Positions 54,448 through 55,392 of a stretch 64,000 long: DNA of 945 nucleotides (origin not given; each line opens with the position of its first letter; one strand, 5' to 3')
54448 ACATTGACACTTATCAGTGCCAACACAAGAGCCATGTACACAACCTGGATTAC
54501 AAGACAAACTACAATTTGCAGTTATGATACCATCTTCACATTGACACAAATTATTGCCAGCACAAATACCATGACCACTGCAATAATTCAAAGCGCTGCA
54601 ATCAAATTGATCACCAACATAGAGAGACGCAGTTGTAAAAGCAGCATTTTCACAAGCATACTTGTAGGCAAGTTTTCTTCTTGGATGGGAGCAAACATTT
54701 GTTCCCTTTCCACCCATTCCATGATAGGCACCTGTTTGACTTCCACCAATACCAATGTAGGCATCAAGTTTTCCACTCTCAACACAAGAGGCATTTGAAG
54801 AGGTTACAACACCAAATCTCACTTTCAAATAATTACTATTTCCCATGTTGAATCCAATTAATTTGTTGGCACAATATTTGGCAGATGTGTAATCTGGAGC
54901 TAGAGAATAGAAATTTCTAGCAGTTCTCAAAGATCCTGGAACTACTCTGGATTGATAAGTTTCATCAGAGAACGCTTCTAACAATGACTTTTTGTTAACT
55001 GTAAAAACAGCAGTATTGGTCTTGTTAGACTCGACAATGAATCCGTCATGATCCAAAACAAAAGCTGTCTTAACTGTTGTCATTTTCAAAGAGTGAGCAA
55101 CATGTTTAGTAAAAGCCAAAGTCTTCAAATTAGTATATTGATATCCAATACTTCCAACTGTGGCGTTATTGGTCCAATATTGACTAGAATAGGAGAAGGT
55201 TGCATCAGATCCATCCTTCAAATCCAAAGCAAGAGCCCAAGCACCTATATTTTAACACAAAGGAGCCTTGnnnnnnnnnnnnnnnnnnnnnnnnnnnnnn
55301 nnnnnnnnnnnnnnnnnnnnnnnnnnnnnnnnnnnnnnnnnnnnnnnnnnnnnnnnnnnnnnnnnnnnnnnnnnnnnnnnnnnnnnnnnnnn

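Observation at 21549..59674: Local paralogous family of giant EGF-repeat / REJ-like extracellular proteins (three members within 38 kb)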

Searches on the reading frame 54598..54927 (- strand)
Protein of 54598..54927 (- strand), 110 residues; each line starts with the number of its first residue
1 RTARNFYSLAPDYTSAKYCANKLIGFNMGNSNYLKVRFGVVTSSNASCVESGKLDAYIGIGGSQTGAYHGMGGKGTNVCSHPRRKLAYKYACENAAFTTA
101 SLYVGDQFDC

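Call 80: search_protein_families(library=pfam, proteins=[window:54598-54927:-], max_evalue=10)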
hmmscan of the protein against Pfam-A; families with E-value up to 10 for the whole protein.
seq(110 aa): 0 families

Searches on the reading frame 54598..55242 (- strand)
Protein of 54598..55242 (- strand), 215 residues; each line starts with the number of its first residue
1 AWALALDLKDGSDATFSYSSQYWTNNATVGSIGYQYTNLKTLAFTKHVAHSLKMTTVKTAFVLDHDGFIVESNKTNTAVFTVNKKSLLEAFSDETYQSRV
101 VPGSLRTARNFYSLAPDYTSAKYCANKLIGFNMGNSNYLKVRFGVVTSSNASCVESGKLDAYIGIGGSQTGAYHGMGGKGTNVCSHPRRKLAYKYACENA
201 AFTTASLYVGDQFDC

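Call 72: predict_structure(protein=window:54598-55242:-)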
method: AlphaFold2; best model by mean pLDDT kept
length: 215 residues; sequences in the alignment: 1
mean_pLDDT: 30.5   pTM: 0.26
mean pLDDT of the five models: 30.5, 27.8, 27.8, 27.6, 24.1
residues with pLDDT >= 90: 0; 70-90: 0; 50-70: 0; < 50: 215
segments of 3 or more residues with pLDDT < 50: 1-215
pLDDT, mean of each block of 10 residues (from residue 1): 29 31 27 26 26 26 28 29 32 28 26 29 37 39 42 41 38 27 24 27 29 27
secondary structure, 60 per line:
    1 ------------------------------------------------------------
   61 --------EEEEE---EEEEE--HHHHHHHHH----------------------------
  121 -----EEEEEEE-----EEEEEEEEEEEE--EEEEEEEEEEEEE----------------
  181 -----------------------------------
elements in order: E69-73 E77-81 H84-92 E126-132 E138-149 E152-164
